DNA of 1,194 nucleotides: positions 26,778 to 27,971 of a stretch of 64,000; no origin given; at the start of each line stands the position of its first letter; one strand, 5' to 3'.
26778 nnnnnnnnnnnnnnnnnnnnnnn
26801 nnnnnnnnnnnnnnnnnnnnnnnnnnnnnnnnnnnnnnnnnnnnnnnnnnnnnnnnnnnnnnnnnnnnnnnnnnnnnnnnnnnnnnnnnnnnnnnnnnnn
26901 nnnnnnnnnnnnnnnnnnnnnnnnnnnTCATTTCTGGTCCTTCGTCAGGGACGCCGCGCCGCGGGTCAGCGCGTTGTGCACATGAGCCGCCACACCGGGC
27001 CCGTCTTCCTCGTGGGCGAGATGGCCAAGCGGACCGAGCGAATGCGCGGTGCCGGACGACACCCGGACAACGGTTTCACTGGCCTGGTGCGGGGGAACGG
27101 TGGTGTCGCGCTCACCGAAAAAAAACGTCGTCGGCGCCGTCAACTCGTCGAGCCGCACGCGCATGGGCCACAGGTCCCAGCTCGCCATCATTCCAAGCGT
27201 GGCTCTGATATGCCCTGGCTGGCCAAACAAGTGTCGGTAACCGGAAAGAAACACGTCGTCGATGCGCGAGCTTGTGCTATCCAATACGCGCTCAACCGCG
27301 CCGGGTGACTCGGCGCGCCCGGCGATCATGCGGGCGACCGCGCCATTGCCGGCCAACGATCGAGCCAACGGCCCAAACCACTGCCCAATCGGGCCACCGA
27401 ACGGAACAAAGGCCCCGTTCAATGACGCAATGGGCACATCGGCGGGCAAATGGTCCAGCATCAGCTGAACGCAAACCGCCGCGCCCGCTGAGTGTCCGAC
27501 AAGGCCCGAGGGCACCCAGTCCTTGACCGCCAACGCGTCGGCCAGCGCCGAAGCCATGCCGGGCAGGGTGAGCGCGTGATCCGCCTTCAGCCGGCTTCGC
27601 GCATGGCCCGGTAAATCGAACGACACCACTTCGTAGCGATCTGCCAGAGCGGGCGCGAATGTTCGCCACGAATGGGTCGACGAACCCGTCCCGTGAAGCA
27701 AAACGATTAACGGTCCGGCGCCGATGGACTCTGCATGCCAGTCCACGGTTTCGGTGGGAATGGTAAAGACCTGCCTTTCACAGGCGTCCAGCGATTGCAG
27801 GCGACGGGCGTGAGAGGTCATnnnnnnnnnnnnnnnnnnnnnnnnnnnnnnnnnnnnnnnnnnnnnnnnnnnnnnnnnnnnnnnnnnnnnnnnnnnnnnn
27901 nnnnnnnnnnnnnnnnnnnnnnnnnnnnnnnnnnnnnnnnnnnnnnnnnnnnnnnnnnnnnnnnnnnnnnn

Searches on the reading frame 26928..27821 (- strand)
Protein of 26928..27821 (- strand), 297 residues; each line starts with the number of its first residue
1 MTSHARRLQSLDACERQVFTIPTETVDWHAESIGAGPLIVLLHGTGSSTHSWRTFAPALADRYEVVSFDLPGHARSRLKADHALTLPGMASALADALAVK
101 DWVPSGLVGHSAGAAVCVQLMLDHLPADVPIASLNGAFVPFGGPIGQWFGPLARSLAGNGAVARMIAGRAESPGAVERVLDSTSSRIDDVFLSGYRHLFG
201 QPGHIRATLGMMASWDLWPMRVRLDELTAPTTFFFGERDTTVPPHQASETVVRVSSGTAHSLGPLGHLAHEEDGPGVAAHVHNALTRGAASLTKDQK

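Call 4: search_protein_families(library=pfam, proteins=[window:26928-27821:-], max_evalue=0.01)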
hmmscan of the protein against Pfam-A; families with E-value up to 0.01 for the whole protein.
window:26928-27821:- (297 aa): 4 families
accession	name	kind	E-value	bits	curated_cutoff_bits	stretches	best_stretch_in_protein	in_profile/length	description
PF00561.26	Abhydrolase_1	-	3.4e-18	66.6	25.8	1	37-272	1-243/245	alpha/beta hydrolase fold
PF12697.13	Abhydrolase_6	-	1.7e-15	58.7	26.3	1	39-279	1-216/217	Alpha/beta hydrolase family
PF12146.15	Hydrolase_4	-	3.5e-09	36.8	27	1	38-257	6-220/239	Serine aminopeptidase, S33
PF00975.26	Thioesterase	-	0.00015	22.5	26.4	1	39-116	3-79/226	Thioesterase domain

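Call 6: search_protein_families(library=ncbifam, proteins=[window:26928-27821:-], max_evalue=0.001)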
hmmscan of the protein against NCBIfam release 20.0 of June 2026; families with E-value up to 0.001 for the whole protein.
window:26928-27821:- (297 aa): 19 families
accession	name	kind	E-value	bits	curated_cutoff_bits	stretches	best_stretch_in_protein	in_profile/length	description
TIGR03056.1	bchO_mg_che_rel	equivalog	3.6e-67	226.3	172.55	1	24-284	14-276/278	alpha/beta fold hydrolase BchO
NF011457.0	PRK14875.1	equivalog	2.3e-21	76.2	307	1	15-124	111-219/372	acetoin dehydrogenase dihydrolipoyllysine-residue acetyltransferase subunit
NF051488.1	bifunc_PcaDC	exception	5.4e-21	75.2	390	1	35-288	11-253/375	bifunctional 3-oxoadipate enol-lactonase/4-carboxymuconolactone decarboxylase PcaDC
TIGR03695.1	menH_SHCHC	equivalog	6.5e-13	48.7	208.55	1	36-124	2-92/252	2-succinyl-6-hydroxy-2,4-cyclohexadiene-1-carboxylate synthase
TIGR02427.1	protocat_pcaD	equivalog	7.2e-13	48.5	255.85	1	35-124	12-100/251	3-oxoadipate enol-lactonase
TIGR01738.1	bioH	equivalog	1.1e-12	48.2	206.95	1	37-124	5-86/245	pimeloyl-ACP methyl ester esterase BioH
TIGR03611.1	RutD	equivalog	1.3e-10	41.1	238.5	1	28-124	5-101/258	pyrimidine utilization protein D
NF008340.0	PRK11126.1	equivalog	1.7e-10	40.6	261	1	35-128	13-103/255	2-succinyl-6-hydroxy-2,4-cyclohexadiene-1-carboxylate synthase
NF050089.1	i_nPHAscl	equivalog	1.7e-10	40.5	300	1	31-124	13-105/288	intracellular short-chain-length polyhydroxyalkanoate depolymerase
NF045632.1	hydroxlase_HsaD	equivalog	2.4e-09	36.5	400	1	17-124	15-125/290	4,5:9,10-diseco-3-hydroxy-5,9,17-trioxoandrosta-1(10),2-diene-4-oate hydrolase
NF051487.1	bifunc_PcaCD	exception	3.2e-09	36.4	430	1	37-124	173-259/413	bifunctional 4-carboxymuconolactone decarboxylase/3-oxoadipate enol-lactonase PcaCD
NF002938.0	PRK03592.1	equivalog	1.4e-07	31.1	241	1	28-124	22-117/298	haloalkane dehalogenase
NF004514.1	PRK05855.1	equivalog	1.5e-07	30.4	455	1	35-117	21-105/578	SDR family oxidoreductase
NF007674.0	PRK10349.1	equivalog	7.1e-06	25.8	449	1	28-124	6-95/256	pimeloyl-ACP methyl ester esterase BioH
NF058580.1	lipase_V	equivalog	1.3e-05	25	300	1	35-121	24-108/230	EstV family lipase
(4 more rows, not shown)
